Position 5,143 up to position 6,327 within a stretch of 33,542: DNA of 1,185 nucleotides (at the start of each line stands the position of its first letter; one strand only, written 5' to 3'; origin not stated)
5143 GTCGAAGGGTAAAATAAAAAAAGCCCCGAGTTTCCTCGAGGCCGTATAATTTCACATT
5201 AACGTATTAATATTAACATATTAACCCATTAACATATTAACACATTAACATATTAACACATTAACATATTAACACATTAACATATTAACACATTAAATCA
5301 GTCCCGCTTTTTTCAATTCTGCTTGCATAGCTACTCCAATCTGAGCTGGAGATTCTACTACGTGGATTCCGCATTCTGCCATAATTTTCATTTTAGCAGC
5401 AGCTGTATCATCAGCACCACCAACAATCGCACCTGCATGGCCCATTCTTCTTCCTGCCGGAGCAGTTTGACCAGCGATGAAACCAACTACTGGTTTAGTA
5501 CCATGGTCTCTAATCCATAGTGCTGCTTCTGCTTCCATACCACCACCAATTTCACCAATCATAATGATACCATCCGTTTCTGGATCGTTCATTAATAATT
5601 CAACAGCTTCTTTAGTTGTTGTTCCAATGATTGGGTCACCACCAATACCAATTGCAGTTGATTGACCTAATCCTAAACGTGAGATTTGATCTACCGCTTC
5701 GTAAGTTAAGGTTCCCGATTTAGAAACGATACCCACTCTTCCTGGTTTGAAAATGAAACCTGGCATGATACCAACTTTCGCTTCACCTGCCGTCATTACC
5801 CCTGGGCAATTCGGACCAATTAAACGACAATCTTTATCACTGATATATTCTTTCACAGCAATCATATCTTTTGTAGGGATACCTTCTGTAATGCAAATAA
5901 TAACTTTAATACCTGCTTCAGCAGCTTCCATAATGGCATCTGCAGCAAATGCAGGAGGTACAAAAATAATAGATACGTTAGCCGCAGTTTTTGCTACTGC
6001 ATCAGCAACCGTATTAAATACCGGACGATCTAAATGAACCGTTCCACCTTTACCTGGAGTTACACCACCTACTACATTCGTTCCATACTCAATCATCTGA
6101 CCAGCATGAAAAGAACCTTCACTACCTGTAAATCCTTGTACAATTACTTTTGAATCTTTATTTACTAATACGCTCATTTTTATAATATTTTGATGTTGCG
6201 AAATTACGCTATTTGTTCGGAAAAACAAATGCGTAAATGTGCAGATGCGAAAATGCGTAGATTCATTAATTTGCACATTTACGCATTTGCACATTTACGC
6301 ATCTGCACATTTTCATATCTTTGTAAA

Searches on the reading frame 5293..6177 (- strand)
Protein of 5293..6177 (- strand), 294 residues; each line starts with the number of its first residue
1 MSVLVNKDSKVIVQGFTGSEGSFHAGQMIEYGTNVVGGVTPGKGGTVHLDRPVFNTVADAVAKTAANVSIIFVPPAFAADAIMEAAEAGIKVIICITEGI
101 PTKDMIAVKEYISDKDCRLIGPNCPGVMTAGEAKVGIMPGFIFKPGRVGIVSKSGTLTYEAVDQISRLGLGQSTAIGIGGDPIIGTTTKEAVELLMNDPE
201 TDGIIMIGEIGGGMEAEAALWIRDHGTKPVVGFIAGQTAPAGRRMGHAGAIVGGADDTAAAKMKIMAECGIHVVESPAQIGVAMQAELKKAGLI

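Call 9: search_protein_families(library=pfam, proteins=[window:5293-6177:-])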
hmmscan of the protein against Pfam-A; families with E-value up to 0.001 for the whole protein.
window:5293-6177:- (294 aa): 4 families
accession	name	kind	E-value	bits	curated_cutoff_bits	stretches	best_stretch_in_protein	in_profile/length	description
PF02629.25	CoA_binding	-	6.3e-30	104.2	22.3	1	6-99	1-97/97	CoA binding domain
PF00549.24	Ligase_CoA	-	5.9e-21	75.4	24.5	1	151-264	1-120/128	CoA-ligase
PF13607.11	Succ_CoA_lig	-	4.1e-10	40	27.4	1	145-280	1-131/138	Succinyl-CoA ligase like flavodoxin domain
PF13380.12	CoA_binding_2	-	2.4e-07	31.7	22.8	1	37-129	31-115/116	CoA binding domain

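Call 23: find_encoding_contigs(protein=window:5293-6177:-, flank=1500, max_places=10)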
Protein window:5293-6177:- (294 aa): 1 contig read that carries it; 1 place shown.
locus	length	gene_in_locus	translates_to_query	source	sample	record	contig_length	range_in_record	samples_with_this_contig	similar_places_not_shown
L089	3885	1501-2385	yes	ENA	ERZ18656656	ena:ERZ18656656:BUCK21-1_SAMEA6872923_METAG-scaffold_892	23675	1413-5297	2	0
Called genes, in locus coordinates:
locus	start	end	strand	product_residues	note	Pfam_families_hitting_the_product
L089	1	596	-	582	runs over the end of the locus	PF00664:ABC_membrane, PF00005:ABC_tran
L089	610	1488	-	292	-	PF01416:PseudoU_synth_1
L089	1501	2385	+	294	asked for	PF02629:CoA_binding, PF13380:CoA_binding_2 (weak), PF13607:Succ_CoA_lig, PF00549:Ligase_CoA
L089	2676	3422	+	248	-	PF00106:adh_short, PF08659:KR, PF13561:adh_short_C2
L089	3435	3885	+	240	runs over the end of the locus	PF04402:SIMPL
